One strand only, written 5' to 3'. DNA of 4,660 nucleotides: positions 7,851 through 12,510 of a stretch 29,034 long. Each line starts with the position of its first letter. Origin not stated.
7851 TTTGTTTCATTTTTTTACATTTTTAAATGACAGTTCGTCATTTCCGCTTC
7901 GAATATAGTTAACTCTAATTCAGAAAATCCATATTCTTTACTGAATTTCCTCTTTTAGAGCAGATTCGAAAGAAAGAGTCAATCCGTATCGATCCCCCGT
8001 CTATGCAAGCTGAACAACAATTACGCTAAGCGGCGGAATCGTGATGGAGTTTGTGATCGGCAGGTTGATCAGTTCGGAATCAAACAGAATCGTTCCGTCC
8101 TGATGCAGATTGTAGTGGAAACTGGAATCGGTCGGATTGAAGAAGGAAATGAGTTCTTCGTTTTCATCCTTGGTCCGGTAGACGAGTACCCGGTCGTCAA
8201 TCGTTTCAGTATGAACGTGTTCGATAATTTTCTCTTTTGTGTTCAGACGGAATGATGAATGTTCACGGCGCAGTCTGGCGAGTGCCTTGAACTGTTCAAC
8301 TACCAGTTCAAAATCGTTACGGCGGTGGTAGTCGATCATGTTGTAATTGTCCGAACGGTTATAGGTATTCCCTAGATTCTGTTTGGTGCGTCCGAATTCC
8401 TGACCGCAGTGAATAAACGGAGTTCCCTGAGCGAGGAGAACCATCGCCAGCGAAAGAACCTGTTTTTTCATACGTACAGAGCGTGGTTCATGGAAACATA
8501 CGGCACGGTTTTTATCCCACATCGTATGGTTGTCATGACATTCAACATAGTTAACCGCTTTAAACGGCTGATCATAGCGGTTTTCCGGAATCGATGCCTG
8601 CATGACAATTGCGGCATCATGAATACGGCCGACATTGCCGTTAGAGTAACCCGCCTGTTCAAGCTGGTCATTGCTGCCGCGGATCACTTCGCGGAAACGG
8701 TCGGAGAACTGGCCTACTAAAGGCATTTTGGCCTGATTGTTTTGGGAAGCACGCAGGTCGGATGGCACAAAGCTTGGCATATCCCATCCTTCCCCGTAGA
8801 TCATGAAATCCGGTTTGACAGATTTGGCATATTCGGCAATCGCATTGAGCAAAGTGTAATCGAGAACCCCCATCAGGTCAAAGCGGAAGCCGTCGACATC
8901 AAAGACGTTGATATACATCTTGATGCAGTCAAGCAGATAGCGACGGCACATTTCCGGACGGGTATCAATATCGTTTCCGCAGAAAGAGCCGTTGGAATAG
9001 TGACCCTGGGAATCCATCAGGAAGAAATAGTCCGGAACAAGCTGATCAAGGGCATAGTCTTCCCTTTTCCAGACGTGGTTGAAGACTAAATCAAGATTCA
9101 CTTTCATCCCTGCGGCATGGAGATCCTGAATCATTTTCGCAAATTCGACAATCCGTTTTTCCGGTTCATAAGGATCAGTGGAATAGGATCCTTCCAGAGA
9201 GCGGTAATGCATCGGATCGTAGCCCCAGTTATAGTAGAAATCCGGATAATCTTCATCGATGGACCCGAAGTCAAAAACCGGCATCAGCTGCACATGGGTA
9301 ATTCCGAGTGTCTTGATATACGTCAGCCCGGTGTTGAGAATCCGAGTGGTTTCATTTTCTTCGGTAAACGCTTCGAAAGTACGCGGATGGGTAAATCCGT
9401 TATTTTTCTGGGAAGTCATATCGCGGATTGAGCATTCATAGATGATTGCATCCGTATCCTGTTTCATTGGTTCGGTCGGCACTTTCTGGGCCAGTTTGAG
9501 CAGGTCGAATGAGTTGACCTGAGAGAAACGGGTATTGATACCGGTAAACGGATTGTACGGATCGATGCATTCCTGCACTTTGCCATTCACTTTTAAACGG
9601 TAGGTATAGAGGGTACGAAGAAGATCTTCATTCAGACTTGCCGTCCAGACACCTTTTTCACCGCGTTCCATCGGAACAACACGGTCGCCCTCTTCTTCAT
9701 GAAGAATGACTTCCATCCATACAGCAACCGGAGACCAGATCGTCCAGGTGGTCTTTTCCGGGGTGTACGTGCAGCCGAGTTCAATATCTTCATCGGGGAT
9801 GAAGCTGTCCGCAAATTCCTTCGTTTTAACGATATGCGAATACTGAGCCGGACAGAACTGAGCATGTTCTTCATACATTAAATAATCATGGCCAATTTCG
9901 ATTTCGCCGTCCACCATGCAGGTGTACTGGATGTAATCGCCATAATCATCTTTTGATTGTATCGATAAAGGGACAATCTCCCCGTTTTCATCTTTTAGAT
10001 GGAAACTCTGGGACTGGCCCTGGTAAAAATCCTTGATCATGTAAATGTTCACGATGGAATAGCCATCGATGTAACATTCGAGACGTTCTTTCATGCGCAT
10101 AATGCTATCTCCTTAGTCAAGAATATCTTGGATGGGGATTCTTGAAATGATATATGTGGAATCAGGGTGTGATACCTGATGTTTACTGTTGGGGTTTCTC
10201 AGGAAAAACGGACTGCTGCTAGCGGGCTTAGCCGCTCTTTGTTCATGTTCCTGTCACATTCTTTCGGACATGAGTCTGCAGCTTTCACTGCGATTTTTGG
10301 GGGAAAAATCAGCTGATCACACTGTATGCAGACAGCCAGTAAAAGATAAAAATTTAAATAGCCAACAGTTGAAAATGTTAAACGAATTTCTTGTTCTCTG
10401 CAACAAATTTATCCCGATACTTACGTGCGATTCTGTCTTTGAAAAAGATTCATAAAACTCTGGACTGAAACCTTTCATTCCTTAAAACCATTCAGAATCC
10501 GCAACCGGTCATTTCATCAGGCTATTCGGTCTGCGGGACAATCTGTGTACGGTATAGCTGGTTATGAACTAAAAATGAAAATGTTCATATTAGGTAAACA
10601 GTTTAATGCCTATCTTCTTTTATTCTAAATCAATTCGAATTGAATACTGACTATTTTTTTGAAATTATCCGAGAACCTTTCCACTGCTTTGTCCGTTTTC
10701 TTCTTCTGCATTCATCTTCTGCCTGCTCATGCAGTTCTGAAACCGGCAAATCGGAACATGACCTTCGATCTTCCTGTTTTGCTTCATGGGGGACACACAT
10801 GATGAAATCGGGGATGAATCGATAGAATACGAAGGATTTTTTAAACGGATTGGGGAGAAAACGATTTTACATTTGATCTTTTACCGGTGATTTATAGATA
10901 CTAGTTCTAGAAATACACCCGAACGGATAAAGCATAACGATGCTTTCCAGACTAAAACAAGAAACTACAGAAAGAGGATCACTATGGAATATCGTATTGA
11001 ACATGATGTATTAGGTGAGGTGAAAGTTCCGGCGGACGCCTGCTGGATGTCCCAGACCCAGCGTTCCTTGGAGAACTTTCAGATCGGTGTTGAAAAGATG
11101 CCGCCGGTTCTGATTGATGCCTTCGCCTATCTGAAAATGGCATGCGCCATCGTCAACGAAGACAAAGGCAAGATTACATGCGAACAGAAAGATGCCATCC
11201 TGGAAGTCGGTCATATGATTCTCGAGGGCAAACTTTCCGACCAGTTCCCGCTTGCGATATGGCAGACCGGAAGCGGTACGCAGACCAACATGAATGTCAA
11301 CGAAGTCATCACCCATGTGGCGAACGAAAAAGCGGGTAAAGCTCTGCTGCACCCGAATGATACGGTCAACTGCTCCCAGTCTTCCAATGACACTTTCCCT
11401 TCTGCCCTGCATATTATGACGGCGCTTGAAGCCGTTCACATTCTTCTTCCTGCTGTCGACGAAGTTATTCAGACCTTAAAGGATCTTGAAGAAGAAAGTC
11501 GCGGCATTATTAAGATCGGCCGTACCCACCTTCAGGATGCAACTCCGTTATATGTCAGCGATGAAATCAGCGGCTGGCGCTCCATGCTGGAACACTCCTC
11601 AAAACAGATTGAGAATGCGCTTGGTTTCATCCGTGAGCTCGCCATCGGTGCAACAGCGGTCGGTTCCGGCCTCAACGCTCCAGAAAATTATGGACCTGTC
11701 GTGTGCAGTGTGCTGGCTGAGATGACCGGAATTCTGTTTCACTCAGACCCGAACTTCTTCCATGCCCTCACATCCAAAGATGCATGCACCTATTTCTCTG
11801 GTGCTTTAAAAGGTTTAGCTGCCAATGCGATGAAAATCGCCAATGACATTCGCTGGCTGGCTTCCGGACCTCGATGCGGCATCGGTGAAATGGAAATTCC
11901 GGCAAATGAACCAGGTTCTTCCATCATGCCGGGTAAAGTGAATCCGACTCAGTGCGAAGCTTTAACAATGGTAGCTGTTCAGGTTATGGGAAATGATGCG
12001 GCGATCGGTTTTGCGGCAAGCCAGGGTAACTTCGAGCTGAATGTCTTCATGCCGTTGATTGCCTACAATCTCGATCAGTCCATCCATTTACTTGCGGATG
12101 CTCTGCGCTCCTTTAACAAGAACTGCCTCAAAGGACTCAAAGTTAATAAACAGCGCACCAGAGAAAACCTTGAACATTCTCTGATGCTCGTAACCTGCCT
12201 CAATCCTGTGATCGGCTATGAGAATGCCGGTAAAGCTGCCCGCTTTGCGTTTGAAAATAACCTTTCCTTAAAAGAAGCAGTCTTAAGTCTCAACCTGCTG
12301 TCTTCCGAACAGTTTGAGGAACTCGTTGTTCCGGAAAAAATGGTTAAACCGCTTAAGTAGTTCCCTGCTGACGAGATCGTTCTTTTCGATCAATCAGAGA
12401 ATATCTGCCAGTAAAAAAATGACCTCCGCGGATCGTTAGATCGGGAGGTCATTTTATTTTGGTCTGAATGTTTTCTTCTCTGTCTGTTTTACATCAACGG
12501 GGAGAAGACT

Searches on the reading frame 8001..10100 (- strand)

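Call 74: search_protein_families(library=pfam, proteins=[window:8001-10100:-], max_evalue=0.001)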
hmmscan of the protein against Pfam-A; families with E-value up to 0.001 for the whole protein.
window:8001-10100:- (699 aa): 3 families
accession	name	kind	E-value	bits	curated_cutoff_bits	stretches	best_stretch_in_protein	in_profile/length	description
PF00128.31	Alpha-amylase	-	1.9e-16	60.8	22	2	259-347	25-96/446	Alpha amylase, catalytic domain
PF17999.7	PulA_N1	-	2.6e-13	51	27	1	8-91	2-84/85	Pullulanase N1-terminal domain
PF02922.24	CBM_48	-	2.4e-12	47.5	22.4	1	107-182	1-82/83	Carbohydrate-binding module 48 (Isoamylase N-terminal domain)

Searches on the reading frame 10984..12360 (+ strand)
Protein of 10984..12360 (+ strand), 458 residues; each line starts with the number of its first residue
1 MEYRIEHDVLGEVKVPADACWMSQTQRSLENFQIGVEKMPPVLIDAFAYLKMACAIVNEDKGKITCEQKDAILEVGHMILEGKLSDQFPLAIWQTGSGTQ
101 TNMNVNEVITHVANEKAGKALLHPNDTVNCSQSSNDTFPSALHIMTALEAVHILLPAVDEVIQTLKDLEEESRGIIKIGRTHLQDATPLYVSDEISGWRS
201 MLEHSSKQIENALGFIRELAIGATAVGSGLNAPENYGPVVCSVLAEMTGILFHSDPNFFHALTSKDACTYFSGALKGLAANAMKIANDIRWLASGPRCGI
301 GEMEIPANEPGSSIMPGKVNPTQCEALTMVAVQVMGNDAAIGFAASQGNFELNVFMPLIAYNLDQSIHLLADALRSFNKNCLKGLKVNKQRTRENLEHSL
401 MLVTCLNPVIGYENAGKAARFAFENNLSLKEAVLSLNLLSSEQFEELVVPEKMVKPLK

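Call 74: search_protein_families(library=pfam, proteins=[window:10984-12360:+], max_evalue=0.001)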
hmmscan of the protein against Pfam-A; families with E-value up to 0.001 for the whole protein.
window:10984-12360:+ (458 aa): 2 families
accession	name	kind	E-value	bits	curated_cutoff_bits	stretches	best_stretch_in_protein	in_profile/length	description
PF00206.25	Lyase_1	-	8.9e-96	321.4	27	1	11-336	1-312/312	Lyase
PF10415.14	FumaraseC_C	-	6e-20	71.8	32.5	1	402-455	1-54/54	Fumarase C C-terminus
